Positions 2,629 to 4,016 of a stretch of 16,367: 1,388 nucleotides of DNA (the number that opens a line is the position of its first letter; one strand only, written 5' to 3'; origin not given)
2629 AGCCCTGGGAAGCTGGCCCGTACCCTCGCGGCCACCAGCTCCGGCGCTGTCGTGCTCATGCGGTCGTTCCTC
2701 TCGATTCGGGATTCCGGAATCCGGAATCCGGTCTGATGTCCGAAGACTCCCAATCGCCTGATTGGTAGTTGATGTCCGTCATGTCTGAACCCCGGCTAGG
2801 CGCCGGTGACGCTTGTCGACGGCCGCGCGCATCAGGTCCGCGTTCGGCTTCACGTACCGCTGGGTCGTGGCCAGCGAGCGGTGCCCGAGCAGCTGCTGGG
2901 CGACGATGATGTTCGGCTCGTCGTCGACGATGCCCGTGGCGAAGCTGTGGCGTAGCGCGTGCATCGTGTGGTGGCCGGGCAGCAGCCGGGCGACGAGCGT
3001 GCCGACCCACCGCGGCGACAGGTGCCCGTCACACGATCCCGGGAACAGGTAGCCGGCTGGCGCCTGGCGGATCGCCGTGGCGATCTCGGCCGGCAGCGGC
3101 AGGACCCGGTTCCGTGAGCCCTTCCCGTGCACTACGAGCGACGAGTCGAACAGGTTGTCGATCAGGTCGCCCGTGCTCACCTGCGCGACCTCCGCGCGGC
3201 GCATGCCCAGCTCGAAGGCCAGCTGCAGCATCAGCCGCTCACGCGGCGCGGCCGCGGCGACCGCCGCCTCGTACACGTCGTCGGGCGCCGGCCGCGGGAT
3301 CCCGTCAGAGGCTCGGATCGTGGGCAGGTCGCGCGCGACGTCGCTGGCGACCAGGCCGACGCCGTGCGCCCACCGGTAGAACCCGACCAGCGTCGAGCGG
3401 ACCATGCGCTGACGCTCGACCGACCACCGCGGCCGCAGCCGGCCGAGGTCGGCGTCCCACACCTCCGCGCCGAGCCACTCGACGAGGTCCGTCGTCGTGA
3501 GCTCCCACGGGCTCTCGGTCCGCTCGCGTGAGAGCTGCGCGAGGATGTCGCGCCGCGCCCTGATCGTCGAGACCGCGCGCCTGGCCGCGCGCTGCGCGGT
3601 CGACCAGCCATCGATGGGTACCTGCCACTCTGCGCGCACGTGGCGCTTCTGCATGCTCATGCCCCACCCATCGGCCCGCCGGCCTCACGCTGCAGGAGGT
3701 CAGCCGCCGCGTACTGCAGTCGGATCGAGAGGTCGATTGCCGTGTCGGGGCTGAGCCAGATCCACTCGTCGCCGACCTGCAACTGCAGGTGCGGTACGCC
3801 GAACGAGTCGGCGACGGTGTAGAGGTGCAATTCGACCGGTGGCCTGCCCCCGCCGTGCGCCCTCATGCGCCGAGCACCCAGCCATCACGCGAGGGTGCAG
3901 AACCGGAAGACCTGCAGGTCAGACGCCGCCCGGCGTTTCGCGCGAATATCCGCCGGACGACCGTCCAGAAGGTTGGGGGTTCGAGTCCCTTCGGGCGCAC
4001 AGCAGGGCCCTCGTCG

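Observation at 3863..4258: attP core (tRNA 3' end) lies inside the repressor gene: integration-dependent immunity architecture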

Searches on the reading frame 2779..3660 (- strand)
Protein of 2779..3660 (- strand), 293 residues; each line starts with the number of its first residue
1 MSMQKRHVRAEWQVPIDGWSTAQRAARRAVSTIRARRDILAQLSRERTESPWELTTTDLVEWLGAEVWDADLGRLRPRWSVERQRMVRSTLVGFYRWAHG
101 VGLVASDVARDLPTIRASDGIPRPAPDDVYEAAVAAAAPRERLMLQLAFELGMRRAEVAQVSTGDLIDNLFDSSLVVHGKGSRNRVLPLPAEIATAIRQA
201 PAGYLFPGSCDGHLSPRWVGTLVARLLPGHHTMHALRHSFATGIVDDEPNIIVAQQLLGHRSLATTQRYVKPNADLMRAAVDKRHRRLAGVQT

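Call 10: search_protein_families(library=pfam, proteins=[window:2779-3660:-], max_evalue=0.01)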
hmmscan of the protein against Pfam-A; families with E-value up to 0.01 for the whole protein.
window:2779-3660:- (293 aa): 2 families
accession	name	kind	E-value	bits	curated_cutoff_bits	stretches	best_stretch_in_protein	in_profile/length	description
PF00589.27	Phage_integrase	-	3.3e-18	66.5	27.1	1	133-273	11-169/172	Phage integrase family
PF12835.12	Integrase_1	-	0.006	17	23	0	125-241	14-147/149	Integrase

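Call 12: search_dna_similar(query=window:2779-3660:-, collection=phages, mode=protein)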
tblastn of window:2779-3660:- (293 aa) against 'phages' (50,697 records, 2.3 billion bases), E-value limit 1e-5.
Records with a match: 552; places in all: 552; records where one place covers at least 80% of the query: 310.
Best place of each record, by identity: <60% 552.
By first word of the organism name: Mycobacterium 281; Gordonia 124; Yersinia 25; Klebsiella 21; Polaribacter 19; Escherichia 16; Arthrobacter 14; Bacteriophage 12; Peduovirus 12; Rhodococcus 4; and 15 more.
By host as written in the record: Mycobacterium smegmatis mc2 155 167; Gordonia terrae 3612 104; Mycobacterium smegmatis mc#155 39; - 30; Klebsiella pneumoniae 18; Yersinia pestis EV76-CN 16; Polaribacter sp. HaHaR_3_91 11; Mycobacterium smegmatis mc2155 10; and 76 more.
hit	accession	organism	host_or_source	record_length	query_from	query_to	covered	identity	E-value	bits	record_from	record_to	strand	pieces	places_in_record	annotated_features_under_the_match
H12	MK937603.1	Gordonia phage Bakery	Gordonia terrae 3612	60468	4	282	95%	43.1%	2e-52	190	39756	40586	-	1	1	53: tyrosine integrase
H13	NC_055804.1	Gordonia phage Bakery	Gordonia terrae 3612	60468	4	282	95%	43.1%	2e-52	190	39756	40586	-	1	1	53: integrase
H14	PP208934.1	Gordonia phage Hibiscus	Gordonia phage Hibiscus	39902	4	283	96%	41.9%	1e-52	190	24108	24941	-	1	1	32: tyrosine integrase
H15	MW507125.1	Gordonia phage Phlop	Gordonia terrae 3612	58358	4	282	95%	41.7%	3e-51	186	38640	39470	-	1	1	46: tyrosine integrase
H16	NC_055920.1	Gordonia phage Phlop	Gordonia terrae 3612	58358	4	282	95%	41.7%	3e-51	186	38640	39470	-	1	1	46: integrase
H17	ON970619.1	Gordonia phage PullumCavea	Gordonia terrae 3612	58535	4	282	95%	41.7%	3e-51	186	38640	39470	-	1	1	46: tyrosine integrase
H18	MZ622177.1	Gordonia phage PinkCoffee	Gordonia terrae CAG3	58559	4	282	95%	41.7%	3e-51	186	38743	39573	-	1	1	49: tyrosine integrase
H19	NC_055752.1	Gordonia phage KimmyK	Gordonia terrae 3612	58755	4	282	95%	41.7%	3e-51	186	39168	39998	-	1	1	48: integrase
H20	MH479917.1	Gordonia phage KimmyK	Gordonia terrae 3612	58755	4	282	95%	41.7%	3e-51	186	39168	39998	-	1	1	48: integrase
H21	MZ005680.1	Gordonia phage Fugax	Gordonia terrae 3612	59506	4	282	95%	41.7%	3e-51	186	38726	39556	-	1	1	50: tyrosine integrase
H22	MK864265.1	Gordonia phage Barb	Gordonia terrae 3612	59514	4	282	95%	41.7%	3e-51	186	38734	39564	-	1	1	49: integrase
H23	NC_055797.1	Gordonia phage Barb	Gordonia terrae 3612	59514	4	282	95%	41.7%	3e-51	186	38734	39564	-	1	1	49: integrase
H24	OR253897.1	Gordonia phage ClamChowder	Gordonia terrae 3612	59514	4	282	95%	41.7%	3e-51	186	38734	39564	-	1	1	49: tyrosine integrase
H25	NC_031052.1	Gordonia phage Twister6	Gordonia terrae 3612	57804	4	282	95%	41.7%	3e-51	186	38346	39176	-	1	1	49: integrase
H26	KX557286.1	Gordonia phage Twister6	Gordonia terrae 3612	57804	4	282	95%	41.7%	3e-51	186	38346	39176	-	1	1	49: integrase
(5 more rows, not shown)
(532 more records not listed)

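Call 36: find_related_loci(query=window:2779-3660:-, collection=viral_contigs, flank=6000)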
Query window:2779-3660:- (293 aa) in viral_contigs; peptide patterns used: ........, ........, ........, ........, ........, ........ (x = any residue, [..] = any of these).
7 stretches matched a pattern, but none encodes a relative of the query by tblastn (E <= 1e-3).

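Call 64: search_protein_families(library=phrogs, proteins=[window:2779-3660:-], max_evalue=0.01)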
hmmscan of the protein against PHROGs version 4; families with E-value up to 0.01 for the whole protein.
window:2779-3660:- (293 aa): 4 families
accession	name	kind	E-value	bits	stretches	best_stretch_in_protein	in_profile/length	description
phrog_1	-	integration and excision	1.6e-31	111.3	1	28-288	182-451/611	integrase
phrog_216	-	integration and excision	1.1e-26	94.6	1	136-285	71-237/301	integrase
phrog_7269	-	integration and excision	1.6e-08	35.4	1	225-283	22-80/89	integrase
phrog_7685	-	integration and excision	0.0038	17.8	1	231-268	181-218/240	integrase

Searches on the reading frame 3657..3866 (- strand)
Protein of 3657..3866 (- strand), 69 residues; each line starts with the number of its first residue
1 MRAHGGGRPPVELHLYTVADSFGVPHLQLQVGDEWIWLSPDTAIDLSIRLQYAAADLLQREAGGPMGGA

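Call 10: search_protein_families(library=pfam, proteins=[window:3657-3866:-], max_evalue=0.01)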
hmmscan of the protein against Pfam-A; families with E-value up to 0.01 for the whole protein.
window:3657-3866:- (69 aa): 0 families

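Call 59: find_homologous_proteins(query=window:3657-3866:-, max_evalue=0.001)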
Query window:3657-3866:- (69 aa): 2 proteins with E <= 0.001 among 2 candidates.
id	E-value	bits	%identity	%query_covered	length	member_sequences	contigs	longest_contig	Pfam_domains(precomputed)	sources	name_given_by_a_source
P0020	7.4e-40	152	100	100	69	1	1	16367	-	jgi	jgi:hypothetical protein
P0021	8.0e-22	94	74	88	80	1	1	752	-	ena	-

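Call 60: find_encoding_contigs(protein=P0021, flank=2000, max_places=3)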
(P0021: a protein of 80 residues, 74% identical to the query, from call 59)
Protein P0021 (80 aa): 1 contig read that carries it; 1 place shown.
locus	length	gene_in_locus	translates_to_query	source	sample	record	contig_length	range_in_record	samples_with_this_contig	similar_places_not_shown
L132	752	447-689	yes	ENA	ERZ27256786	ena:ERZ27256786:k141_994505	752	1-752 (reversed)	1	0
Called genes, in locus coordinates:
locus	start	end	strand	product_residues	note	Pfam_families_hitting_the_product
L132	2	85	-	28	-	?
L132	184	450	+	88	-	PF13560:HTH_31 (weak), PF13443:HTH_26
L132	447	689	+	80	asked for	-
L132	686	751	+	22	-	?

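Call 61: find_encoding_contigs(protein=P0020, flank=10000, max_places=3)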
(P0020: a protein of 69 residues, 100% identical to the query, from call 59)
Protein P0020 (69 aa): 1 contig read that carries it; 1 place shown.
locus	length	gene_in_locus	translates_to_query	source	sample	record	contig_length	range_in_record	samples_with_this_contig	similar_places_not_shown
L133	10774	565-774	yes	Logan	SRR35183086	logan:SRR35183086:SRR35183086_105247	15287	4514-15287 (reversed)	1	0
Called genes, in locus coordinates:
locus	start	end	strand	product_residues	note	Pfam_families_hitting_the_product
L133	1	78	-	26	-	?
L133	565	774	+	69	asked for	-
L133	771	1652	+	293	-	PF00589:Phage_integrase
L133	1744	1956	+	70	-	-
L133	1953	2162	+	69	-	-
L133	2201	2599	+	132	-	PF12728:HTH_17 (faint)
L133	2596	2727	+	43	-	-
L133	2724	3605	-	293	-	-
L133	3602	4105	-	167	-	-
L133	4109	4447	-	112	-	-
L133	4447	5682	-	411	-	-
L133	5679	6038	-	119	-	-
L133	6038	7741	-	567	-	-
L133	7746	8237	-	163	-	-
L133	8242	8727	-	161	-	-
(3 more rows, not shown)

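Call 63: search_dna_similar(query=window:3657-3866:-, collection=phages, mode=protein, max_evalue=1, max_rows=10)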
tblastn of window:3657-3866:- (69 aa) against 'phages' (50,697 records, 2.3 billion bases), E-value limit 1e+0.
No match.

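Call 64: search_protein_families(library=phrogs, proteins=[window:3657-3866:-], max_evalue=0.01)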
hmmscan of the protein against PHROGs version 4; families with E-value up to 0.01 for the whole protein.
window:3657-3866:- (69 aa): 0 families

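Call 79: predict_structure(alignment_id=A2)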
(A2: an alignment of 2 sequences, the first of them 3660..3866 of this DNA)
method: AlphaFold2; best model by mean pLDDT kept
length: 69 residues; sequences in the alignment: 2
mean_pLDDT: 81.1   pTM: 0.51
mean pLDDT of the five models: 81.1, 78.7, 78.3, 76.7, 70.1
residues with pLDDT >= 90: 21; 70-90: 33; 50-70: 12; < 50: 3
segments of 3 or more residues with pLDDT < 50: none
pLDDT, mean of each block of 10 residues (from residue 1): 59 88 88 89 90 92 61
secondary structure, 60 per line:
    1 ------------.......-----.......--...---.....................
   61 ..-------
elements in order: E13-19 E25-31 E34-36 H40-62

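Call 82: fold_search(model_id=the predicted structure, library=pdb)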
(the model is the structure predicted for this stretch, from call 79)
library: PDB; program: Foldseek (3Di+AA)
matches with E <= 10: 161; with E <= 0.001: 0
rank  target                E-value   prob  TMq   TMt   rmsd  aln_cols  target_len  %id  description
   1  9q6a_B                9.8e-01  0.38  0.42  0.16  11.2        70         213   14  Crystal structure of octameric COMMD-like protein MBK5214510 from Flavobacteriaceae bacterium (released 2025-10-01)
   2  2k7i_MODEL_1_A        1.1e+00  0.35  0.37  0.41  10.7        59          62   15  Solution NMR structure of protein ATU0232 from AGROBACTERIUM TUMEFACIENS. Northeast Structural Genomics Consor (released 2008-10-07)
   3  2k5i_MODEL_1_A        2.3e+00  0.20  0.30  0.15   6.6        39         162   23  SOLUTION STRUCTURE OF IRON(II) TRANSPORT PROTEIN A FROM CLOSTRIDIUM THERMOCELLUM , NORTHEAST STRUCTURAL GENOMI (released 2008-08-26)
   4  2ivq_A                2.7e+00  0.21  0.29  0.14  10.8        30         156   20  SITE DIRECTED MUTAGENESIS OF KEY RESIDUES INVOLVED IN THE CATALYTIC MECHANISM OF CYANASE (released 2008-10-28)
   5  2iuo_A                2.7e+00  0.20  0.31  0.15  10.7        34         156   20  Site Directed Mutagenesis of Key Residues Involved in the Catalytic Mechanism of Cyanase (released 2006-06-08)
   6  4mfk                  2.7e+00  0.20  0.28  0.07   7.2        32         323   28  The crystal structure of acyltransferase in complex with decanoyl-CoA (released 2014-09-03)
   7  7ood_r                2.7e+00  0.18  0.35  0.20  16.5        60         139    8  Mycoplasma pneumoniae 50S subunit of ribosomes in chloramphenicol-treated cells (released 2022-05-25)
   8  4zg5_A                3.2e+00  0.12  0.29  0.09  13.1        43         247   23  Structural and functional insights into Survival endonuclease, an important virulence factor of Brucella abortus (released 2015-05-06)
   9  2mdr_MODEL_1_A        3.2e+00  0.06  0.22  0.17   8.3        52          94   19  Solution structure of the third double-stranded RNA-binding domain (dsRBD3) of human adenosine-deaminase ADAR1 (released 2014-04-30)
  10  2ivg_A                3.4e+00  0.18  0.29  0.14  10.7        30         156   20  SITE DIRECTED MUTAGENESIS OF KEY RESIDUES INVOLVED IN THE CATALYTIC MECHANISM OF CYANASE (released 2008-10-28)
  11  7v6b_B                3.4e+00  0.16  0.32  0.15   7.0        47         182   19  Structure of the Dicer-2-R2D2 heterodimer (released 2022-03-23)
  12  6iix                  3.4e+00  0.16  0.28  0.07   7.2        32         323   28  The crystal structure of acyltransferase mutant, orf11*-W163A, in complex with octanoyl-CoA (released 2019-10-09)
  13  9qf4_Bk               3.4e+00  0.11  0.29  0.31  10.5        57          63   23  Structure of P. furiosus 70S ribosome grown at 95 degC (released 2025-11-05)
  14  2dix_MODEL_1_A        3.4e+00  0.10  0.28  0.24  11.2        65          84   23  Solution structure of the DSRM domain of Protein activator of the interferon-induced protein kinase (released 2006-09-30)
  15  2iu7_A                3.6e+00  0.16  0.29  0.14  10.8        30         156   20  Site directed mutagenesis of key residues involved in the catalytic mechanism of Cyanase (released 2006-06-06)
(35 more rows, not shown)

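Call 83: fold_search(model_id=the predicted structure, library=viral)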
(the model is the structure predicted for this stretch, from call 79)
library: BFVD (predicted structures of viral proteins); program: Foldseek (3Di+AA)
matches with E <= 10: 827; with E <= 0.001: 0
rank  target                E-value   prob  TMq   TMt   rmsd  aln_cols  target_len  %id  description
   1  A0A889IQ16            1.9e-01  0.85  0.38  0.36  11.1        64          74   12  Uncharacterized protein [Burkholderia phage BCSR52]
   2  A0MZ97                2.6e-01  0.57  0.29  0.31   8.3        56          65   18  Gp5 [Enterobacteria phage N4]
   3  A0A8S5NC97            2.8e-01  0.44  0.34  0.35   7.3        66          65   11  Uncharacterized protein [Siphoviridae sp. ctzEj35]
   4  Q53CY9                3.6e-01  0.47  0.32  0.28   7.5        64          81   19  JM81 [macacine gammaherpesvirus 11]
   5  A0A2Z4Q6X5            4.4e-01  0.60  0.39  0.33  11.8        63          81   14  (no name in the UniProt tables at hand)
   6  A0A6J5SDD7            4.4e-01  0.38  0.31  0.37   5.8        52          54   33  Uncharacterized protein [uncultured Caudovirales phage]
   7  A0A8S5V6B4            4.6e-01  0.90  0.46  0.59   3.2        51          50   18  Uncharacterized protein [Inoviridae sp. ctDDr4]
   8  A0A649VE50            4.6e-01  0.44  0.32  0.38   4.3        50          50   22  (no name in the UniProt tables at hand)
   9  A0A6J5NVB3            4.6e-01  0.33  0.30  0.29  11.6        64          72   17  Uncharacterized protein [uncultured Caudovirales phage]
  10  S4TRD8                4.9e-01  0.89  0.43  0.48   3.9        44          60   14  Uncharacterized protein [Salmonella phage FSL SP-031]
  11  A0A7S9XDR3            4.9e-01  0.80  0.39  0.28   8.6        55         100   11  SWIM-type domain-containing protein [Virus NIOZ-UU157]
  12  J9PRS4                4.9e-01  0.51  0.37  0.29  10.5        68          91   16  Uncharacterized protein [Bacillus phage B5S]
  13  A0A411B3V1            4.9e-01  0.44  0.37  0.25  10.4        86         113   17  Uncharacterized protein [Streptomyces phage Sebastisaurus]
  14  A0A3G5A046            4.9e-01  0.35  0.31  0.17  12.3        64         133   17  Uncharacterized protein [Harvfovirus sp.]
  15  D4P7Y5                5.2e-01  0.57  0.36  0.37  12.1        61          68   16  Gp10 [Rhodococcus phage ReqiPine5]
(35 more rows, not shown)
